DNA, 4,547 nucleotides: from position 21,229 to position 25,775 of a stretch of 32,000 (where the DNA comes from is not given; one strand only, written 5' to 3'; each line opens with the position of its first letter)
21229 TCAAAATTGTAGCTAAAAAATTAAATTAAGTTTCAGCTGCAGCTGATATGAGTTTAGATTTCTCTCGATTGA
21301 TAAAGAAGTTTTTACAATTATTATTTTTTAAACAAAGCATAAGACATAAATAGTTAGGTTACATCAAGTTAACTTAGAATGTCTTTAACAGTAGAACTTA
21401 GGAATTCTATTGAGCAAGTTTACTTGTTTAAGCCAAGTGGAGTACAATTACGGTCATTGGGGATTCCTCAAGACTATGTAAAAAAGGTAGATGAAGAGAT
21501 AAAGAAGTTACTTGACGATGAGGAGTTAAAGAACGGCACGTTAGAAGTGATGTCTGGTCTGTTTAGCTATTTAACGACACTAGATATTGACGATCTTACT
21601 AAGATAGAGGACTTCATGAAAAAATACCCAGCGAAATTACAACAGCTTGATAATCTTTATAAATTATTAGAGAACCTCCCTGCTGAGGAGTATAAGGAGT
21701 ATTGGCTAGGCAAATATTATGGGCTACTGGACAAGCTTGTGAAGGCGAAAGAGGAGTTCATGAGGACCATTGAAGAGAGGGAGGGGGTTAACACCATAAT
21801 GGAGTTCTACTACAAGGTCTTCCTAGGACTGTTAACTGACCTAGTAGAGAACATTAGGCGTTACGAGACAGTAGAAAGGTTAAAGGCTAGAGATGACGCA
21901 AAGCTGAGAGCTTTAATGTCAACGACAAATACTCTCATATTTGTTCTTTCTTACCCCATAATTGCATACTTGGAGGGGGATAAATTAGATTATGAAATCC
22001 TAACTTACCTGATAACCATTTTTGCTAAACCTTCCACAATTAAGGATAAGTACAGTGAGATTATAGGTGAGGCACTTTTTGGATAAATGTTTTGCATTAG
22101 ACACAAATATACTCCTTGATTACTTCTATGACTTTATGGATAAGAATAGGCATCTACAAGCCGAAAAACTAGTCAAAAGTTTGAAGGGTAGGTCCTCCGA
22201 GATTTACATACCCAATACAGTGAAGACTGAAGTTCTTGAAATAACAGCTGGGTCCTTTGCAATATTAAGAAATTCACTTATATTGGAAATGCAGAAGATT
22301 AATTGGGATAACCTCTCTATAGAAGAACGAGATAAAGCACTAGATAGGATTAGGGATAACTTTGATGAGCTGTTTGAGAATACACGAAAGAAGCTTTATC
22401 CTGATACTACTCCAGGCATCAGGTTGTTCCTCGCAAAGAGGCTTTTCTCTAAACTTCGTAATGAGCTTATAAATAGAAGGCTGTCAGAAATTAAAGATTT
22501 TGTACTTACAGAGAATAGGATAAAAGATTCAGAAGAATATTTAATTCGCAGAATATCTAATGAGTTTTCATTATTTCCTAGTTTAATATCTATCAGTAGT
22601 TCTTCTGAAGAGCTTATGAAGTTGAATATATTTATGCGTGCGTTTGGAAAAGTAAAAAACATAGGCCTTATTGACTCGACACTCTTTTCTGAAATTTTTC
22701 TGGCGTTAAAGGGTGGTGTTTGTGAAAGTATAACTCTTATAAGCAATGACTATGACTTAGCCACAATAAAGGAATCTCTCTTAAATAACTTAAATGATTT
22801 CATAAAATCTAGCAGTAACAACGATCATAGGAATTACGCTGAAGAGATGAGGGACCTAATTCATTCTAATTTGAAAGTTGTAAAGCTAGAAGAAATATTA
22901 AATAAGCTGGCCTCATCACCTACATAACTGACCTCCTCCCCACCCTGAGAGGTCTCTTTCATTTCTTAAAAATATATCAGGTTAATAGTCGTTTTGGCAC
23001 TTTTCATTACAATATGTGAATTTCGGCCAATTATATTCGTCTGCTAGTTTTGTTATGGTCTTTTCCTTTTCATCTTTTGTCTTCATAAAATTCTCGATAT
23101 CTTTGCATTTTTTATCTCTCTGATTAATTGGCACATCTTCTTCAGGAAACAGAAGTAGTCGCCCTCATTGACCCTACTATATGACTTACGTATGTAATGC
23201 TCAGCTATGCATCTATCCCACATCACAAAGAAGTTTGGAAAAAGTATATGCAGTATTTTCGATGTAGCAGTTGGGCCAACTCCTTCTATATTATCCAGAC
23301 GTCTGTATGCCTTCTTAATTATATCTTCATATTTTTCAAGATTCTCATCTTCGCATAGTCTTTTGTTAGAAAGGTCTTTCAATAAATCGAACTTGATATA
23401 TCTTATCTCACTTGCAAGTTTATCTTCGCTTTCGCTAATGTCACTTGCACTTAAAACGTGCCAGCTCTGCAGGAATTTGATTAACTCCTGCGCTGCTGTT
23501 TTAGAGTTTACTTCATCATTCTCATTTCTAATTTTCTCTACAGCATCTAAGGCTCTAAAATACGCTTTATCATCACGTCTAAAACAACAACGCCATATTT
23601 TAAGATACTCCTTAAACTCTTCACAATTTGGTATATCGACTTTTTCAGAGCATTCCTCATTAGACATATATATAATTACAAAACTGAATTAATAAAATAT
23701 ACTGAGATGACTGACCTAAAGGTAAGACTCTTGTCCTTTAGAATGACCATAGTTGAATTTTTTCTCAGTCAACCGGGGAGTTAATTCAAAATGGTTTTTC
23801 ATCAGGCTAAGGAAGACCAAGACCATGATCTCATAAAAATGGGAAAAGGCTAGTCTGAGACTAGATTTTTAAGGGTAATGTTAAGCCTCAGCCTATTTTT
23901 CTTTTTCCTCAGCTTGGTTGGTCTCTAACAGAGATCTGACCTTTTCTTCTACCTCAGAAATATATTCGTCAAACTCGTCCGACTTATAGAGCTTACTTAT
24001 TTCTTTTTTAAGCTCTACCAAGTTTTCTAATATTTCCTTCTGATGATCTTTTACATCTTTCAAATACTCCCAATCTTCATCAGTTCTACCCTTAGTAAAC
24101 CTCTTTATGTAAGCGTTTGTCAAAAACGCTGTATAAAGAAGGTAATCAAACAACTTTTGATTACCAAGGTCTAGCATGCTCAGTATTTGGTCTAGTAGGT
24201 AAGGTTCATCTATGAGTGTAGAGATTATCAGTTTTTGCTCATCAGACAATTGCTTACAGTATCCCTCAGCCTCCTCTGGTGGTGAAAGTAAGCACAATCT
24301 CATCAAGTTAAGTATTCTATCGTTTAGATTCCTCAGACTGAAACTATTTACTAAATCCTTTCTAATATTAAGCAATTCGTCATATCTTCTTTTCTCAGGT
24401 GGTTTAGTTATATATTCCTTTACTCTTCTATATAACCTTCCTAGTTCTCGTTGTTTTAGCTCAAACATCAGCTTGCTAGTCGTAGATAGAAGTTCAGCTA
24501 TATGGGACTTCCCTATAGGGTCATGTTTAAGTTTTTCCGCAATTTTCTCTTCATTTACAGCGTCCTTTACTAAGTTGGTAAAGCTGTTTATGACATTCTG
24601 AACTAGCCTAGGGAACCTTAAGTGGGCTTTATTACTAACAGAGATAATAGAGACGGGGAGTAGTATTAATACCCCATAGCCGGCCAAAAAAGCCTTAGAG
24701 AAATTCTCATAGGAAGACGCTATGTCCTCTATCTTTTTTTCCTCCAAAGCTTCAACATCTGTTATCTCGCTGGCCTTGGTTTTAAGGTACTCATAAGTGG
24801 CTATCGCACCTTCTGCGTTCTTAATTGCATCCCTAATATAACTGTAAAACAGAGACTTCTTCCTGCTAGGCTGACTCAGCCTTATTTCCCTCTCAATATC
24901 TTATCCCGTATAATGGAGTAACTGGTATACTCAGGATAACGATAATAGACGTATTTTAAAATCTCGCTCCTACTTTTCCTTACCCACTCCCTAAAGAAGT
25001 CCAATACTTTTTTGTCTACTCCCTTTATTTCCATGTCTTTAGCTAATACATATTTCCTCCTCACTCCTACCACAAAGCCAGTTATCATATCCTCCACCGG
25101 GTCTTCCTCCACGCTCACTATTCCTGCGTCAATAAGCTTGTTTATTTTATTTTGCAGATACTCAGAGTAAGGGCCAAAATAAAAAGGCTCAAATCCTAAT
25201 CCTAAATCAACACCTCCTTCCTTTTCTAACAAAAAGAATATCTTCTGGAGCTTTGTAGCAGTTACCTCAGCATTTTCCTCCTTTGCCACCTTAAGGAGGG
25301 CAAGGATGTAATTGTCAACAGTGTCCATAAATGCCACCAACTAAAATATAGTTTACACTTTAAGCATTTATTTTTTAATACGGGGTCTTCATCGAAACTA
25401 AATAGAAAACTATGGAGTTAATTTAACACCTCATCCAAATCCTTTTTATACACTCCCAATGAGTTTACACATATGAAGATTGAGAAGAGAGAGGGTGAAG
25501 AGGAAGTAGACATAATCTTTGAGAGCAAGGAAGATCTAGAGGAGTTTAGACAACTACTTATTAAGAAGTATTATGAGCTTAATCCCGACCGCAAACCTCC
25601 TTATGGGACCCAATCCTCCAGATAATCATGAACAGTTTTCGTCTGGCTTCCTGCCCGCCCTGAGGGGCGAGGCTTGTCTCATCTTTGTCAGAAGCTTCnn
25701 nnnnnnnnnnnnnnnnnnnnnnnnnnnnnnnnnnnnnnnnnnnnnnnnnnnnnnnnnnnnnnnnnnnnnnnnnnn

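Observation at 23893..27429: Tandemly duplicated three-gene cassette: Panacea/SocA-like protein, TM-helical partner and a divergent small acidic ORF, with a 110-bp perfectly identical tract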

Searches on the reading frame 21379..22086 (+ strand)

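Call 33: search_protein_families(library=pfam, proteins=[window:21379-22086:+], max_evalue=0.001)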
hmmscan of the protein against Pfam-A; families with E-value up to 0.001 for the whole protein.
window:21379-22086:+ (235 aa): 0 families

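Call 38: search_protein_families(library=padloc, proteins=[window:21379-22086:+], max_evalue=1)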
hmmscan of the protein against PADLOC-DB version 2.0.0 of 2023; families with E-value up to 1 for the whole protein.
window:21379-22086:+ (235 aa): 2 families
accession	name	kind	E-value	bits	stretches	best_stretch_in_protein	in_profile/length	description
PDLC01509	Csx1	-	0.0036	14.5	1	74-187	243-354/440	CAS-III; associated_signaling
PDLC02941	RT_II-A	-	0.021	12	1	25-86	241-299/309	-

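Call 97: search_protein_families(library=phrogs, proteins=[window:21379-22086:+], max_evalue=0.01)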
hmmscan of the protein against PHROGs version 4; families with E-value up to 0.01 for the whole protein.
window:21379-22086:+ (235 aa): 0 families

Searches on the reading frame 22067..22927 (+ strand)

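Call 5: search_protein_families(library=pfam, proteins=[window:22067-22927:+], max_evalue=1)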
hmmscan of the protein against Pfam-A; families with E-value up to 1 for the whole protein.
window:22067-22927:+ (286 aa): 5 families
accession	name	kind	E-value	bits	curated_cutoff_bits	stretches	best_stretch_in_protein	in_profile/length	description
PF16289.11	PIN_12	-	0.00085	20.2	32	1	11-130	3-132/172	PIN domain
PF01850.27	PIN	-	0.011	16.8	23.6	1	11-62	3-47/120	PIN domain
PF20724.2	DUF6831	-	0.02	14.5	25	1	74-109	157-196/223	Domain of unknown function (DUF6831)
PF17114.10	Nod1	-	0.11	13.1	28.2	1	65-106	44-85/145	Gef2-related medial cortical node protein Nod1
PF18593.6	CdiI_2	-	0.21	12.8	26.7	1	230-276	16-61/91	CdiI immunity protein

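Call 6: search_protein_families(library=ncbifam, proteins=[window:22067-22927:+], max_evalue=1)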
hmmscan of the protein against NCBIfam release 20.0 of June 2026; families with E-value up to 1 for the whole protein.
window:22067-22927:+ (286 aa): 0 families

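Call 38: search_protein_families(library=padloc, proteins=[window:22067-22927:+], max_evalue=1)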
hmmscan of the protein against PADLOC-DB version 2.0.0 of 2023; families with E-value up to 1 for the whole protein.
window:22067-22927:+ (286 aa): 0 families

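Call 97: search_protein_families(library=phrogs, proteins=[window:22067-22927:+], max_evalue=0.01)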
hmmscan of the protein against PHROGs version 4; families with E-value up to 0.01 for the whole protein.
window:22067-22927:+ (286 aa): 1 family
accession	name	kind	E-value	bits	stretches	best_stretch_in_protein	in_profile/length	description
phrog_21691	-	unknown function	0.009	16.9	0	11-59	4-52/168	-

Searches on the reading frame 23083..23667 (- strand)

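Call 5: search_protein_families(library=pfam, proteins=[window:23083-23667:-], max_evalue=1)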
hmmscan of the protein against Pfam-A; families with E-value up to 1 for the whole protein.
window:23083-23667:- (194 aa): 6 families
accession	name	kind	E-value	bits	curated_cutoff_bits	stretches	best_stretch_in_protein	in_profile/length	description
PF19827.4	DUF6308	-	9.9e-05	22.7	27.3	1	95-162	72-141/193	Family of unknown function (DUF6308)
PF04433.23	SWIRM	-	0.054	14.2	28.6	1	21-71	29-81/84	SWIRM domain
PF03993.17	DUF349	-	0.094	13.5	23.9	0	102-121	24-43/75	Domain of Unknown Function (DUF349)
PF13220.11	DUF4028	-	0.11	12.7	25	1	95-131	5-40/65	Protein of unknown function (DUF4028)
PF02613.20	Nitrate_red_del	-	0.13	12.8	22.2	1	52-101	58-106/136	Nitrate reductase delta subunit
PF14716.13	HHH_8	-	0.46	11.3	30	0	109-142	36-68/73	Helix-hairpin-helix domain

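Call 6: search_protein_families(library=ncbifam, proteins=[window:23083-23667:-], max_evalue=1)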
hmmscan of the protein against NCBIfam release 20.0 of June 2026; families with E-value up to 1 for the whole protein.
window:23083-23667:- (194 aa): 5 families
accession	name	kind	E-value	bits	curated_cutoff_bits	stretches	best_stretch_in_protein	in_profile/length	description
TIGR00255.1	TIGR00255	hypoth_equivalog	0.0098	15.6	167.5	1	43-113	89-158/291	YicC/YloC family endoribonuclease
NF010625.0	PRK14018.1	equivalog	0.011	14.2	522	1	33-127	31-124/521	bifunctional peptide-methionine (S)-S-oxide reductase MsrA/peptide-methionine (R)-S-oxide reductase MsrB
NF011438.0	PRK14867.1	equivalog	0.011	14.2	1143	1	54-122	365-431/659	DNA topoisomerase VI subunit B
TIGR02894.1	DNA_bind_RsfA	subfamily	0.013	15.7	126.45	1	34-124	57-144/161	RsfA family transcriptional regulator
NF041542.1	fosX-Cc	exception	0.02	15.3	270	0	148-189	46-94/130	fosfomycin resistance hydrolase FosXCC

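Call 38: search_protein_families(library=padloc, proteins=[window:23083-23667:-], max_evalue=1)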
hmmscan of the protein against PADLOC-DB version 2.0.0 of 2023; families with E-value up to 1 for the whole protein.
window:23083-23667:- (194 aa): 0 families

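Call 97: search_protein_families(library=phrogs, proteins=[window:23083-23667:-], max_evalue=0.01)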
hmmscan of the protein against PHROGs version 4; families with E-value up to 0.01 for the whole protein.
window:23083-23667:- (194 aa): 0 families

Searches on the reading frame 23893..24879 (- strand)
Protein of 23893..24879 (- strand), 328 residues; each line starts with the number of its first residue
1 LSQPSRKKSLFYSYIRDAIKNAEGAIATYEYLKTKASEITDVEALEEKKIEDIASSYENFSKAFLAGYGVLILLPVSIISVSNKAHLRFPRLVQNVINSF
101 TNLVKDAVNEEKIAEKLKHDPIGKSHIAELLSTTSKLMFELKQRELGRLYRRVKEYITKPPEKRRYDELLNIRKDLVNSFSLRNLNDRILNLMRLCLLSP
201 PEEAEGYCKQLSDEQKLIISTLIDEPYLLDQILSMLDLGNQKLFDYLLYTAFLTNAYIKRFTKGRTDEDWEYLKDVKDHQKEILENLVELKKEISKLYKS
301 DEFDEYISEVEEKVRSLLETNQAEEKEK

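Call 5: search_protein_families(library=pfam, proteins=[window:23893-24747:-], max_evalue=1)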
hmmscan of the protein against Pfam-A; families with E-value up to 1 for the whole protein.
window:23893-24747:- (284 aa): 4 families
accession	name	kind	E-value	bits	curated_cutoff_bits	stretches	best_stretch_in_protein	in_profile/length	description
PF03444.21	HrcA_DNA-bdg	-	0.0047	17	21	1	234-275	4-45/79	Winged helix-turn-helix transcription repressor, HrcA DNA-binding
PF10303.14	DUF2408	-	0.0072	17.3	25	1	48-133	37-118/130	Protein of unknown function (DUF2408)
PF04000.20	Sas10_Utp3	-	0.092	13.8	30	1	181-251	32-86/87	Sas10/Utp3/C1D family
PF10607.14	CTLH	-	0.099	13.2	26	1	82-185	27-121/146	CTLH/CRA C-terminal to LisH motif domain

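Call 6: search_protein_families(library=ncbifam, proteins=[window:23893-24747:-], max_evalue=1)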
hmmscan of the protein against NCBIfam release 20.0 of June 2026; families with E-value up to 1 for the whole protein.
window:23893-24747:- (284 aa): 0 families

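Call 38: search_protein_families(library=padloc, proteins=[window:23893-24879:-], max_evalue=1)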
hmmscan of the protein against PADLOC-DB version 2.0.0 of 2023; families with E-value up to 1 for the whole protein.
window:23893-24879:- (328 aa): 4 families
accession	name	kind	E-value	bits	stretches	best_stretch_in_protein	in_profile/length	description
PDLC00612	ZorB1|ZorB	-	0.0029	15.2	1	233-322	19-107/293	MotB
PDLC03868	LmuB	-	0.015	11.6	1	242-275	121-154/1035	-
PDLC01095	cas_RFas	-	0.04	11.8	1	249-285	98-133/171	Unknown function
PDLC03841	LeoBC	-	0.84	6.6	1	16-148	303-422/601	-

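Call 97: search_protein_families(library=phrogs, proteins=[window:23893-24879:-], max_evalue=0.01)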
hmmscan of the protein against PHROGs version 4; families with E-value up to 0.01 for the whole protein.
window:23893-24879:- (328 aa): 0 families

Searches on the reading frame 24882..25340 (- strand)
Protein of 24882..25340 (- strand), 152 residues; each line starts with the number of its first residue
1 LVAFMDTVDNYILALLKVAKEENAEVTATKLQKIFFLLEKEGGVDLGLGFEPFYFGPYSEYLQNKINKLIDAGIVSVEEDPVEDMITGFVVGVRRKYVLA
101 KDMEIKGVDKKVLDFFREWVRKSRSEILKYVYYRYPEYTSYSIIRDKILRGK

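Call 5: search_protein_families(library=pfam, proteins=[window:24882-25340:-], max_evalue=1)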
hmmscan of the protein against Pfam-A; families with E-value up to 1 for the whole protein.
window:24882-25340:- (152 aa): 1 family
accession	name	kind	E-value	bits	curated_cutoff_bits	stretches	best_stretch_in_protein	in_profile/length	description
PF19184.5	DUF5866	-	0.0094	16.1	25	1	3-36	2-35/74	Family of unknown function (DUF5866)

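Call 6: search_protein_families(library=ncbifam, proteins=[window:24882-25340:-], max_evalue=1)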
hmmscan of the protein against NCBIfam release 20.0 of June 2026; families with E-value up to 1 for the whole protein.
window:24882-25340:- (152 aa): 1 family
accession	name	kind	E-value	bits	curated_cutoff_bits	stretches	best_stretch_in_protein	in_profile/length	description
NF048014.1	antitoxin_DarG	equivalog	1.1e-06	28.2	250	1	10-133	171-297/338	type II toxin-antitoxin system antitoxin DNA ADP-ribosyl glycohydrolase DarG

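Call 38: search_protein_families(library=padloc, proteins=[window:24882-25340:-], max_evalue=1)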
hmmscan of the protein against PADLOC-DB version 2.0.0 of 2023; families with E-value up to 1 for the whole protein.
window:24882-25340:- (152 aa): 4 families
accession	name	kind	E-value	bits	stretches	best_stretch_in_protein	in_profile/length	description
PDLC04505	PDC-M19A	-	4.7e-13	47.2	1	15-150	8-132/294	-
PDLC02990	DarG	-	3.8e-08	31.2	1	9-134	165-288/329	-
PDLC03184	Specificity_I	-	1.6e-06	25.1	1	22-147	424-550/554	Type I specificity subunit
PDLC04504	PDC-M19A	-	0.023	12.1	1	105-150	26-72/234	-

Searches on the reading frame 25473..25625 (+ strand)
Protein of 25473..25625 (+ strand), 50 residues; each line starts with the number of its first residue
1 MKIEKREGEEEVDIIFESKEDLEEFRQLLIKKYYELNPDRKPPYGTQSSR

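Call 5: search_protein_families(library=pfam, proteins=[window:25473-25625:+], max_evalue=1)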
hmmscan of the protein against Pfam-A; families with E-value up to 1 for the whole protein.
window:25473-25625:+ (50 aa): 0 families

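Call 6: search_protein_families(library=ncbifam, proteins=[window:25473-25625:+], max_evalue=1)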
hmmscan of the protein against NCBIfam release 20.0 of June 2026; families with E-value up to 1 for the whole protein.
window:25473-25625:+ (50 aa): 0 families

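Call 38: search_protein_families(library=padloc, proteins=[window:25473-25625:+], max_evalue=1)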
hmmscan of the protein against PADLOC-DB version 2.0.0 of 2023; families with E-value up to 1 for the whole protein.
window:25473-25625:+ (50 aa): 1 family
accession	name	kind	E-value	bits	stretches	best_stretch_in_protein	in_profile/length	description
PDLC00391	SduA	-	0.019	12.1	1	9-36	177-205/402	DUF4263 domain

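Call 97: search_protein_families(library=phrogs, proteins=[window:25473-25625:+], max_evalue=0.01)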
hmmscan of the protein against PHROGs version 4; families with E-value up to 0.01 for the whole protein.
window:25473-25625:+ (50 aa): 1 family
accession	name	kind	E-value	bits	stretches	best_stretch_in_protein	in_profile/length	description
phrog_30262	-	unknown function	5.4e-12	46.6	1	1-42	9-48/52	-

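Call 98: search_dna_similar(query=window:25473-25625:+, collection=phages, mode=protein, max_rows=20, max_evalue=1)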
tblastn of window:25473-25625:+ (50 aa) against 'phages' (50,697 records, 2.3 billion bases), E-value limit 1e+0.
Records with a match: 5; places in all: 5; records where one place covers at least 80% of the query: 4.
Best place of each record, by identity: <60% 5.
By first word of the organism name: Sulfolobus 5.
By host as written in the record: Sulfolobus islandicus 5.
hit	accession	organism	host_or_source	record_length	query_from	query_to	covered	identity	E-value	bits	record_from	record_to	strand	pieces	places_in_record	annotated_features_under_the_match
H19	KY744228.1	Sulfolobus islandicus rod-shaped virus 9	Sulfolobus islandicus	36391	1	42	84%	54.8%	8e-6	45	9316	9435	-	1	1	hypothetical protein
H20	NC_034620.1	Sulfolobus islandicus rod-shaped virus 9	Sulfolobus islandicus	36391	1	42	84%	54.8%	8e-6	45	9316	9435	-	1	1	hypothetical protein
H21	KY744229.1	Sulfolobus islandicus rod-shaped virus 8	Sulfolobus islandicus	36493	1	42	84%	54.8%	8e-6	45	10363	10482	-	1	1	hypothetical protein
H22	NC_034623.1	Sulfolobus islandicus rod-shaped virus 8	Sulfolobus islandicus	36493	1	42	84%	54.8%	8e-6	45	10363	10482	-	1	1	hypothetical protein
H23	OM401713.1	Sulfolobus islandicus rod-shaped virus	Sulfolobus islandicus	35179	1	36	72%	58.3%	7e-4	40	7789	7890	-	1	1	none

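Call 99: get_annotated_region(hit=H20, flank=2500)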
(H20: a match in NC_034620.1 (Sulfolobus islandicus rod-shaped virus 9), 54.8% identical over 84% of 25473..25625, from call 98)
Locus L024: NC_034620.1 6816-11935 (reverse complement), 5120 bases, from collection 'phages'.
description: Sulfolobus islandicus rod-shaped virus 9, partial genome.
organism: Sulfolobus islandicus rod-shaped virus 9 (NCBI taxid 1983552)
taxonomy: Viruses; Adnaviria; Zilligvirae; Taleaviricota; Tokiviricetes; Ligamenvirales; Rudiviridae; Usarudivirus; Usarudivirus SIRV9
host: Sulfolobus islandicus; source: hot spring; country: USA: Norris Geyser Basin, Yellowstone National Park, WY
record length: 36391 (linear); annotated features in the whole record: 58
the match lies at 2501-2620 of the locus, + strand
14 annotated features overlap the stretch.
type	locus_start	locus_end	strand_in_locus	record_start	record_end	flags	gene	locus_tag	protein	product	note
CDS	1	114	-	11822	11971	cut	-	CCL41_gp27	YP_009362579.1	hypothetical protein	ORF27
CDS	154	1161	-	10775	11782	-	-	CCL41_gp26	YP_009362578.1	glycosyltransferase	ORF26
CDS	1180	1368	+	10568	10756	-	-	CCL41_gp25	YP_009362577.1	hypothetical protein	ORF25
CDS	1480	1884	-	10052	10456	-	-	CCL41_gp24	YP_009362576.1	hypothetical protein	ORF24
CDS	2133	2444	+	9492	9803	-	-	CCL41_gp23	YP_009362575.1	hypothetical protein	ORF23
CDS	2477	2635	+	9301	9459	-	-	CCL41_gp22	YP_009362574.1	hypothetical protein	ORF22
CDS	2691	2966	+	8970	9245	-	-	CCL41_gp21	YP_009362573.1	hypothetical protein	ORF21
CDS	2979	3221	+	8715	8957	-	-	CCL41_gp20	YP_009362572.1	hypothetical protein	ORF20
CDS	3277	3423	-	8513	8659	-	-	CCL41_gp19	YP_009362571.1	hypothetical protein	ORF19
CDS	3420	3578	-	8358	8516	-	-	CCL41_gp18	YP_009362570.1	Arc-like repressor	ORF18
CDS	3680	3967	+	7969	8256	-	-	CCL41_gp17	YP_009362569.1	pyramid forming protein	ORF17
CDS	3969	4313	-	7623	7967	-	-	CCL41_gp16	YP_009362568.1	hypothetical protein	ORF16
CDS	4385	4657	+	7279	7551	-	-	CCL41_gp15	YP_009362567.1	hypothetical protein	ORF15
CDS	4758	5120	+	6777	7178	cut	-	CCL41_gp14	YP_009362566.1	hypothetical protein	ORF14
